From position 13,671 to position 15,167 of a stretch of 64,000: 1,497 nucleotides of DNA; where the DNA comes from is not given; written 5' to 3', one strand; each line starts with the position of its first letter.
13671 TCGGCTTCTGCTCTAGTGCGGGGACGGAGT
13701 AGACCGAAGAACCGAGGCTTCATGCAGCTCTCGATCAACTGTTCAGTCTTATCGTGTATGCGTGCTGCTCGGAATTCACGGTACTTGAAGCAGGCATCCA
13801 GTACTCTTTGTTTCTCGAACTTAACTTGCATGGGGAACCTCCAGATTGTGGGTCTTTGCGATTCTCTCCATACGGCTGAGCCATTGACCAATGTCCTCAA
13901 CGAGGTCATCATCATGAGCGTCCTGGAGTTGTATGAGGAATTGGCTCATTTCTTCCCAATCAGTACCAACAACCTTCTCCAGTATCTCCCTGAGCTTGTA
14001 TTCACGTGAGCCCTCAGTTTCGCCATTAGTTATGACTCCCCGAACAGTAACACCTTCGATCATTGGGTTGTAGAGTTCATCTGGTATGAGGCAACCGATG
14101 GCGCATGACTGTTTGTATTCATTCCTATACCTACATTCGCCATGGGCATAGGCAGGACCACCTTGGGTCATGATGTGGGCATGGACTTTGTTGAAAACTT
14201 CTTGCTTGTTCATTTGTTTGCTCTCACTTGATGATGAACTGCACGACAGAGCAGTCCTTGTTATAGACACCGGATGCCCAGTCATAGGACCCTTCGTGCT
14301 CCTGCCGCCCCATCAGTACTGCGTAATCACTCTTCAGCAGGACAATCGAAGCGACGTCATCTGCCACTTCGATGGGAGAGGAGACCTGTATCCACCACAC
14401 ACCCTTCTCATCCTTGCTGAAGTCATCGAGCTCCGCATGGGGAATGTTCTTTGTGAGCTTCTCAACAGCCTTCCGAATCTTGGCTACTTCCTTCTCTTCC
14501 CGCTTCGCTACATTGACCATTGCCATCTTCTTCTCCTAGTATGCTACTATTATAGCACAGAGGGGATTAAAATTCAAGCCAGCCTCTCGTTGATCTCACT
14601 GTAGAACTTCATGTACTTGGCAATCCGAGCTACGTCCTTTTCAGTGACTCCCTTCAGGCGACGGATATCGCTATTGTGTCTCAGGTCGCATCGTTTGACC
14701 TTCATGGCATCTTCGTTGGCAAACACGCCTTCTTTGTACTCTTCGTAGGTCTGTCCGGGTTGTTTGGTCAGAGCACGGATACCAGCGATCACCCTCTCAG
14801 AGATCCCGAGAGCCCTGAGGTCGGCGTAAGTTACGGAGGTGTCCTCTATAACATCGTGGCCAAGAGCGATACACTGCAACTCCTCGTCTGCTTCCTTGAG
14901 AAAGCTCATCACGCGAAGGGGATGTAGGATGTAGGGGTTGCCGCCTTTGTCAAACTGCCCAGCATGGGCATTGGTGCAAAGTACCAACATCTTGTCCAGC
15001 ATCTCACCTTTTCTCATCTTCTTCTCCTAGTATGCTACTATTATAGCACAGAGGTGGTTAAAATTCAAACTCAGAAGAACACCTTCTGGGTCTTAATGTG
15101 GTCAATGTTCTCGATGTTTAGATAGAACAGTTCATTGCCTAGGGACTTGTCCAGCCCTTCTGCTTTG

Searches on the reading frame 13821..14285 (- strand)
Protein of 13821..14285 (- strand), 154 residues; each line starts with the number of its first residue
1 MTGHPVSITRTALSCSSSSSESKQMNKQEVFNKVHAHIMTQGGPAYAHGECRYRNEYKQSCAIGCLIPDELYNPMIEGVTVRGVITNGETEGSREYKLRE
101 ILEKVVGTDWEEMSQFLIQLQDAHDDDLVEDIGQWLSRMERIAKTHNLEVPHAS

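Call 56: search_protein_families(library=pfam, proteins=[window:13821-14285:-], max_evalue=0.01)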
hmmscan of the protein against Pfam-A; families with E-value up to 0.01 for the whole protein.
window:13821-14285:- (154 aa): 0 families

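Call 64: search_protein_families(library=phrogs, proteins=[window:13821-14285:-], max_evalue=0.001)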
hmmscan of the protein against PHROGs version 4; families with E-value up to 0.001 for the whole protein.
window:13821-14285:- (154 aa): 1 family
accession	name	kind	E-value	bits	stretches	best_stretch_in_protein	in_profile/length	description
phrog_17693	-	unknown function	1.8e-16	61.3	1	24-151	11-130/259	-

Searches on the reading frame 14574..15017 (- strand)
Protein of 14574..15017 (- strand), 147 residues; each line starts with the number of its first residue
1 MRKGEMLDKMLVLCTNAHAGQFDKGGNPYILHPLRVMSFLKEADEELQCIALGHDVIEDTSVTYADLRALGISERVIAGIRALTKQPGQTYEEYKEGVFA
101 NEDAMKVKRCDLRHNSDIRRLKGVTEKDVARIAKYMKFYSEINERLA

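Call 56: search_protein_families(library=pfam, proteins=[window:14574-15017:-], max_evalue=0.01)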
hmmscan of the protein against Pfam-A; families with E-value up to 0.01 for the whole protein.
window:14574-15017:- (147 aa): 1 family
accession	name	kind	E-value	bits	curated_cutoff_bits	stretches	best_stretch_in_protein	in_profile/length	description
PF13328.12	HD_4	-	7.2e-05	23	27.2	1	12-69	3-61/156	HD domain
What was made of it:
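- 14574..15017 (-): HD-domain phosphohydrolase (147 aa). It is a candidate accessory member of the module, about 27 kb away in this genome. Pfam HD_4 7e-5, below gathering (call 56).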

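Call 64: search_protein_families(library=phrogs, proteins=[window:14574-15017:-], max_evalue=0.001)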
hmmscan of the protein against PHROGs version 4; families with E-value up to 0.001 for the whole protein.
window:14574-15017:- (147 aa): 3 families
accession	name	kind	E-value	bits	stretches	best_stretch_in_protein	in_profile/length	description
phrog_990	-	other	8.2e-59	200.7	1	4-145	152-294/374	metal-dependent phosphohydrolase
phrog_30929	-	unknown function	4.7e-39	135.5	1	5-144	236-376/413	-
phrog_37235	-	other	1e-19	71.9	1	65-144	4-83/118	metal-dependent phosphohydrolase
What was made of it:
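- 14574..15017 (-): phrog_990 8e-59 (call 64).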
